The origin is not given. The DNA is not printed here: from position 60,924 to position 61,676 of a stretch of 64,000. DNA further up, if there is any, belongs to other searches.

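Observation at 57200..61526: Sulfate ABC transporter operon with palindromic operator in its promoter and an Rrf2 regulator encoded immediately downstream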

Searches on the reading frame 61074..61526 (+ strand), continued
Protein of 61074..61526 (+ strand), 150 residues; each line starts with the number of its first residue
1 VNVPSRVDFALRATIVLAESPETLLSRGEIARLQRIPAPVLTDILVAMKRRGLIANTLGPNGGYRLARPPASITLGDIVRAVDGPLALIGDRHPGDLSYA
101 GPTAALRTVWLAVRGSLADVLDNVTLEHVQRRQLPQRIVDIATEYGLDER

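Call 13: find_encoding_contigs(protein=P0005, flank=10000, max_places=3)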
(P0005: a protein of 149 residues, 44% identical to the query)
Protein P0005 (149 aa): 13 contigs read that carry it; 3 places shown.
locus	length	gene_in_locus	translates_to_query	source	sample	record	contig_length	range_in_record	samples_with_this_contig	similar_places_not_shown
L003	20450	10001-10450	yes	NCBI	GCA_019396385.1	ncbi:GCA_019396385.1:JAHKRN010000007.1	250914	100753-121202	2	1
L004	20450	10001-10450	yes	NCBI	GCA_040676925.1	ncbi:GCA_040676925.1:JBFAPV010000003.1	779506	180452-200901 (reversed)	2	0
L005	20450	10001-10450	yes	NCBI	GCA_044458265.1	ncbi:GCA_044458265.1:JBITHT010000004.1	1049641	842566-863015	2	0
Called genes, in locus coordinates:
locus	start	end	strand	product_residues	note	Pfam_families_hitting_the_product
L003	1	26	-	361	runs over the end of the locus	PF04107:GCS2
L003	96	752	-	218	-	PF01427:Peptidase_M15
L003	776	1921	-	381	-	PF13412:HTH_24 (weak), PF25213:HVO_A0261_N (weak), PF12802:MarR_2, PF00480:ROK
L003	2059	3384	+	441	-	PF01547:SBP_bac_1, PF13416:SBP_bac_8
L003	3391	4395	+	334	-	PF00528:BPD_transp_1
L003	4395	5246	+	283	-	PF00528:BPD_transp_1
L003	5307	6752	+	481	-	PF00933:Glyco_hydro_3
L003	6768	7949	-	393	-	PF13545:HTH_Crp_2 (weak), PF25213:HVO_A0261_N (faint), PF12802:MarR_2, PF12840:HTH_20 (weak), PF00480:ROK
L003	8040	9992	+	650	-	PF03372:Exo_endo_phos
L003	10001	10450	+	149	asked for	PF02082:Rrf2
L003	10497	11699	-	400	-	PF07690:MFS_1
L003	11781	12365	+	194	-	PF00440:TetR_N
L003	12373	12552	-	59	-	-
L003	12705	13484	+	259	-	PF01149:Fapy_DNA_glyco, PF06831:H2TH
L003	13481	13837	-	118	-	PF13560:HTH_31, PF01381:HTH_3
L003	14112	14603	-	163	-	PF02464:CinA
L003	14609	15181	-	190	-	PF01066:CDP-OH_P_transf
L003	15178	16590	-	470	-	PF00919:UPF0004, PF04055:Radical_SAM, PF18693:TRAM_2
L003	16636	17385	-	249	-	PF13413:HTH_25, PF13464:RodZ_C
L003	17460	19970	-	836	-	PF13491:FtsK_4TM (weak), PF17854:FtsK_alpha, PF01580:FtsK_SpoIIIE, PF09397:FtsK_gamma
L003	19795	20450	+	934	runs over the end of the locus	PF13581:HATPase_c_2, PF00989:PAS (weak), PF08448:PAS_4 (weak), PF13426:PAS_9 (weak), PF13492:GAF_3 (faint), PF01590:GAF, PF13185:GAF_2 (weak), PF07228:SpoIIE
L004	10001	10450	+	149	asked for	PF02082:Rrf2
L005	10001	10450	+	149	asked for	PF02082:Rrf2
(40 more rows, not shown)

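Call 18: find_encoding_contigs(protein=P0033, flank=8000, max_places=2)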
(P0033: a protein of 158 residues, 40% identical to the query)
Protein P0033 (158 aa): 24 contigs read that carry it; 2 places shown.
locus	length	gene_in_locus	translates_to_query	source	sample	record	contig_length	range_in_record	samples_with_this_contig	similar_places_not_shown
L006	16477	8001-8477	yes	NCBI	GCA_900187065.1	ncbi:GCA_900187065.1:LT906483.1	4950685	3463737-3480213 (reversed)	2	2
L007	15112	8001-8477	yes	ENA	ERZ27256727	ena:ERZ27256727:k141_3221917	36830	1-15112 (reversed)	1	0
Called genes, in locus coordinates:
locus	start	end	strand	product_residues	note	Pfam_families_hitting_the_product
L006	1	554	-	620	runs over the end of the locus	PF00005:ABC_tran, PF02463:SMC_N (faint), PF13401:AAA_22 (faint), PF13555:AAA_29 (faint), PF08352:oligo_HPY, PF00005:ABC_tran, PF13304:AAA_21 (weak), PF08352:oligo_HPY (weak)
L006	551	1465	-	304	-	PF12911:OppC_N, PF00528:BPD_transp_1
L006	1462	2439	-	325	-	PF19300:BPD_transp_1_N (faint), PF00528:BPD_transp_1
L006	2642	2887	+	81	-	-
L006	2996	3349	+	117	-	-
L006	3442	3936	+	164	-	PF00484:Pro_CA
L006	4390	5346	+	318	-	PF01507:PAPS_reduct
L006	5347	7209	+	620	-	PF00009:GTP_EFTU, PF01926:MMR_HSR1 (faint), PF03144:GTP_EFTU_D2 (weak), PF22594:GTP-eEF1A_C, PF01583:APS_kinase, PF13671:AAA_33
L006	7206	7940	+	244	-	PF00459:Inositol_P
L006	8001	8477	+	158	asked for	PF02082:Rrf2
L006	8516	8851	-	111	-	-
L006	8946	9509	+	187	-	PF13302:Acetyltransf_3, PF00583:Acetyltransf_1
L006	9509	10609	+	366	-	PF03060:NMO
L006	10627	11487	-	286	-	-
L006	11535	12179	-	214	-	PF00072:Response_reg, PF08281:Sigma70_r4_2 (faint), PF00196:GerE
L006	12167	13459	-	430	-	PF07730:HisKA_3, PF02518:HATPase_c, PF13581:HATPase_c_2 (weak)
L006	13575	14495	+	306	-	PF01548:DEDD_Tnp_IS110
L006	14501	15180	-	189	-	PF01609:DDE_Tnp_1, PF13586:DDE_Tnp_1_2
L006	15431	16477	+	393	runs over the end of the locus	PF01527:HTH_Tnp_1, PF13276:HTH_21, PF00665:rve, PF13683:rve_3, PF13333:rve_2 (faint)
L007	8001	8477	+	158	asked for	PF02082:Rrf2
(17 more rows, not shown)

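Call 19: find_encoding_contigs(protein=P0115, flank=8000, max_places=2)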
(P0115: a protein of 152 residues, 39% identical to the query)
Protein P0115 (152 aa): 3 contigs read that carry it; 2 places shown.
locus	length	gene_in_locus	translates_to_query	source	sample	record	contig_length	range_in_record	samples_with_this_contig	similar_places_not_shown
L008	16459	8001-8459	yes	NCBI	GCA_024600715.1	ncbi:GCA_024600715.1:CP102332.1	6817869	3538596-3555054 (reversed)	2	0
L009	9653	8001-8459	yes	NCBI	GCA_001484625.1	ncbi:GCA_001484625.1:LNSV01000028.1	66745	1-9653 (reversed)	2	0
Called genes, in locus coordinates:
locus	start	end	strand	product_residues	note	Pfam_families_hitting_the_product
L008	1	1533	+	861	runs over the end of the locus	PF03235:GmrSD_N, PF07510:GmrSD_C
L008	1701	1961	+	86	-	-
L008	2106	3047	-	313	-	PF01370:Epimerase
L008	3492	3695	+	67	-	PF00313:CSD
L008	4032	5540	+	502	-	PF00270:DEAD, PF00271:Helicase_C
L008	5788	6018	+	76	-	-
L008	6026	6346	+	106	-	PF28009:SCO5918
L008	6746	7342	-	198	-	PF00486:Trans_reg_C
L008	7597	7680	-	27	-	-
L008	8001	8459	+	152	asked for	PF02082:Rrf2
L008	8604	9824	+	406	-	-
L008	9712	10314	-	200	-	-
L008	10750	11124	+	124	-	PF28078:GvpU-like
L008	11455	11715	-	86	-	PF28009:SCO5918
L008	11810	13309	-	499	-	PF00270:DEAD, PF00271:Helicase_C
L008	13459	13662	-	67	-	PF00313:CSD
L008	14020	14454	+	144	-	PF00376:MerR, PF13411:MerR_1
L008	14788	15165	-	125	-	-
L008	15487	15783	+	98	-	-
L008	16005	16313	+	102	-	-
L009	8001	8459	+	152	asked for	PF02082:Rrf2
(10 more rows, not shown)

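Call 20: find_encoding_contigs(protein=P0118, flank=8000, max_places=2)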
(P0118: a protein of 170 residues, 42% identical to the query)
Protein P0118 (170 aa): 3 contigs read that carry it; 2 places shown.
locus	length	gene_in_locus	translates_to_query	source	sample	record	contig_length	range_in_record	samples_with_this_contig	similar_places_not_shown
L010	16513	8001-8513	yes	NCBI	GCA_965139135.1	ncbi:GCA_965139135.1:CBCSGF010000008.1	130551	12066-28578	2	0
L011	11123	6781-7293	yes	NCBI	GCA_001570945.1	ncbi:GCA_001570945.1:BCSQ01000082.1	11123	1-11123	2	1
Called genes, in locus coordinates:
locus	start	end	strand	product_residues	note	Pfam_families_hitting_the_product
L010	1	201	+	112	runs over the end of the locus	PF00543:P-II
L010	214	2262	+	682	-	-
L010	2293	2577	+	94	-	PF26956:ACT_ACR_D1, PF01842:ACT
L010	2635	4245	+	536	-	PF02881:SRP54_N, PF01656:CbiA (faint), PF00448:SRP54, PF02978:SRP_SPB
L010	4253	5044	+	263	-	PF00561:Abhydrolase_1, PF00975:Thioesterase (weak), PF07819:PGAP1 (faint), PF12146:Hydrolase_4, PF12697:Abhydrolase_6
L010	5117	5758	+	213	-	PF01370:Epimerase (weak), PF05368:NmrA, PF13460:NAD_binding_10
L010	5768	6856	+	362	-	PF01979:Amidohydro_1, PF07969:Amidohydro_3 (weak)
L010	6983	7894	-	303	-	PF01925:TauE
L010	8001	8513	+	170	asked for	PF02082:Rrf2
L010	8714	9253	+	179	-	PF00886:Ribosomal_S16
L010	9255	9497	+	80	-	PF13083:KH_KhpA-B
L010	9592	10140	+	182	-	PF01782:RimM, PF05239:PRC (faint), PF24986:PRC_RimM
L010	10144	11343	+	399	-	PF01746:tRNA_m1G_MT, PF00583:Acetyltransf_1, PF13673:Acetyltransf_10, PF13508:Acetyltransf_7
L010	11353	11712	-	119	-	-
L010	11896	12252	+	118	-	PF01245:Ribosomal_L19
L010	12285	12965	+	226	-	-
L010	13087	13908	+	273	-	PF10502:Peptidase_S26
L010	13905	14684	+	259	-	PF01351:RNase_HII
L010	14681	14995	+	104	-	PF10611:DUF2469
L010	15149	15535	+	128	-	PF08378:NERD (weak), PF02021:UPF0102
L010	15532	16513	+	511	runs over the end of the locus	PF05362:Lon_C (weak), PF13541:ChlI, PF01078:Mg_chelatase, PF07728:AAA_5 (weak), PF13335:Mg_chelatase_C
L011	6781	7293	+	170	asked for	PF02082:Rrf2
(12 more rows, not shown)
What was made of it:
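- Homologues follow cysD-cysNC-cysQ in M. thermoresistibile and adjoin TauE-family permeases in Streptomyces and Janibacter (calls 18-20).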

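Call 53: search_solved_structures(query=window:61074-61526:+, max_evalue=0.001, show_alignments=2)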
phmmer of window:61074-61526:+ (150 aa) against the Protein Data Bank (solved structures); distinct sequences matched with E-value up to 0.001: 12.
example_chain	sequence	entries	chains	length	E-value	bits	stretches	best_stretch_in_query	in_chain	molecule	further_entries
4cic_A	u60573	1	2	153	5.3e-15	58.8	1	12-129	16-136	TRANSCRIPTIONAL REGULATOR, BADM/RRF2 FAMILY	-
3lwf_A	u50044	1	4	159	3.1e-11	46.6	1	8-138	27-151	Putative transcriptional regulator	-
7zpn_A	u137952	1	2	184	3.8e-11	46.3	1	8-89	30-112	HTH-type transcriptional regulator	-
3t8r_A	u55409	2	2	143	5.6e-11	45.8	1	10-129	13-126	Staphylococcus aureus CymR | Staphylococcus aureus CymR (oxidized form)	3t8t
2y75_A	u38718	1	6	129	2.4e-10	43.7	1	22-129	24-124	HTH-TYPE TRANSCRIPTIONAL REGULATOR CYMR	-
6hsd_A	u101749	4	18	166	1.5e-09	41.1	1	4-86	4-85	Rrf2 family transcriptional regulator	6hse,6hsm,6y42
4hf2_A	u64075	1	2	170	1.7e-09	41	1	7-133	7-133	HTH-type transcriptional regulator IscR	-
4hf1_A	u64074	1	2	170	2.2e-09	40.6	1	7-133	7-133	HTH-type transcriptional regulator IscR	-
6y45_A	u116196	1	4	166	2.5e-09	40.5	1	4-86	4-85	Rrf2 family transcriptional regulator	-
4chu_A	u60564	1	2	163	2.5e-09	40.4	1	24-133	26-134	HTH-TYPE TRANSCRIPTIONAL REGULATOR ISCR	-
4hf0_A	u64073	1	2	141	2.6e-09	40.4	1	6-130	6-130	HTH-type transcriptional regulator IscR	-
3k69_A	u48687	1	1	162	0.00049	23.3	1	10-80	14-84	Putative transcription regulator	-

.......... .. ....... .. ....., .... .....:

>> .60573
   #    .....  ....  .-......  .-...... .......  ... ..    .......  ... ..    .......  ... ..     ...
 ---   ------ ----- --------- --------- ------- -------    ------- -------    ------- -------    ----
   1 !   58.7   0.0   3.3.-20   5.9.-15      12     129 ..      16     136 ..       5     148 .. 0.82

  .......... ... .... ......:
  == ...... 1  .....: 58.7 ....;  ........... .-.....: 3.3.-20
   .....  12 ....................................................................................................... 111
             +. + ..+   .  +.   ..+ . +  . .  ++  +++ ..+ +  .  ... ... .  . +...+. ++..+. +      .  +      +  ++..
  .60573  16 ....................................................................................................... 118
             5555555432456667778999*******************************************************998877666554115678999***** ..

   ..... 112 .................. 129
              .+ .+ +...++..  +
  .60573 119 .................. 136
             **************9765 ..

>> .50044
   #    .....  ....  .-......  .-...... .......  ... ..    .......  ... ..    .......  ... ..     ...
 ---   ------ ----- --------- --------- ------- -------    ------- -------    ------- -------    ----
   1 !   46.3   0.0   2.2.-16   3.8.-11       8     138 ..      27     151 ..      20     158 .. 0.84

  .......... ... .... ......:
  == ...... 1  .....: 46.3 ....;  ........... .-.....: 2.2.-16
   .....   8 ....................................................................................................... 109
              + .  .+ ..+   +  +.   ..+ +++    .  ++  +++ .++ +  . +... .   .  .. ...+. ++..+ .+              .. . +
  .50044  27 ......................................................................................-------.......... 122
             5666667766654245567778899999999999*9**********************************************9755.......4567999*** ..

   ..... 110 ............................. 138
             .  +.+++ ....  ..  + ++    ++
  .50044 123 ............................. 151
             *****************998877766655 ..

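Call 63: search_protein_families(library=ncbifam, proteins=[L002:5811-6746:-, L008:8604-9824:+, L010:6983-7894:-], max_evalue=0.01)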
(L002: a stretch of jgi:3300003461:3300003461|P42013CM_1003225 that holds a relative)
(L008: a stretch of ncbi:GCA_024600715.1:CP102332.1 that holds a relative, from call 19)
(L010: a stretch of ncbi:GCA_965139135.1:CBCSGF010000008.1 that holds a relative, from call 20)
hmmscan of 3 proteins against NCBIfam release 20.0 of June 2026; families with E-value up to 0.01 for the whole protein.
L002:5811-6746:- (311 aa): 0 families

L008:8604-9824:+ (406 aa): 1 family
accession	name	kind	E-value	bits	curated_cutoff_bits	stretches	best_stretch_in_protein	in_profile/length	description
NF007909.0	PRK10621.1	equivalog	4e-05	23.1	383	0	4-115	12-122/266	hypothetical protein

L010:6983-7894:- (303 aa): 2 families
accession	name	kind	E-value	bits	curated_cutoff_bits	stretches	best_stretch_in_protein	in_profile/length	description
NF007909.0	PRK10621.1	equivalog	5.1e-08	32.6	383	1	4-117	12-124/266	hypothetical protein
NF052519.1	ExpolsacRepExoX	equivalog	0.0081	16.5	140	0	77-127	9-61/96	exopolysaccharide production repressor ExoX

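Call 81: predict_structure(alignment_id=A4)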
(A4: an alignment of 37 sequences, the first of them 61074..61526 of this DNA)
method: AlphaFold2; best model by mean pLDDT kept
length: 150 residues; sequences in the alignment: 37
mean_pLDDT: 84.8   pTM: 0.83
mean pLDDT of the five models: 84.8, 84.7, 84.5, 83.2, 83.0
residues with pLDDT >= 90: 76; 70-90: 52; 50-70: 16; < 50: 6
segments of 3 or more residues with pLDDT < 50: 85-89
pLDDT, mean of each block of 10 residues (from residue 1): 81 94 92 90 93 89 92 94 57 65 84 85 94 92 70
secondary structure, 60 per line:
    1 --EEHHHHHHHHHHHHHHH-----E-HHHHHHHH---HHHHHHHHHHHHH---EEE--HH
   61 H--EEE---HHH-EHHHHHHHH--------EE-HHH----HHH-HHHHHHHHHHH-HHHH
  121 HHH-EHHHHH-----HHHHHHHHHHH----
elements in order: H5-19 H27-34 H38-50 E54-56 E64-66 H75-82 H105-115 H117-123 H126-130 H136-146
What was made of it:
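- Closest known: Fe-S Rrf2 sensors IscR, NsrR and RsrR. Different: The loop that carries the ligands in those proteins is the low-confidence segment 85-89 of the model (call 81).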
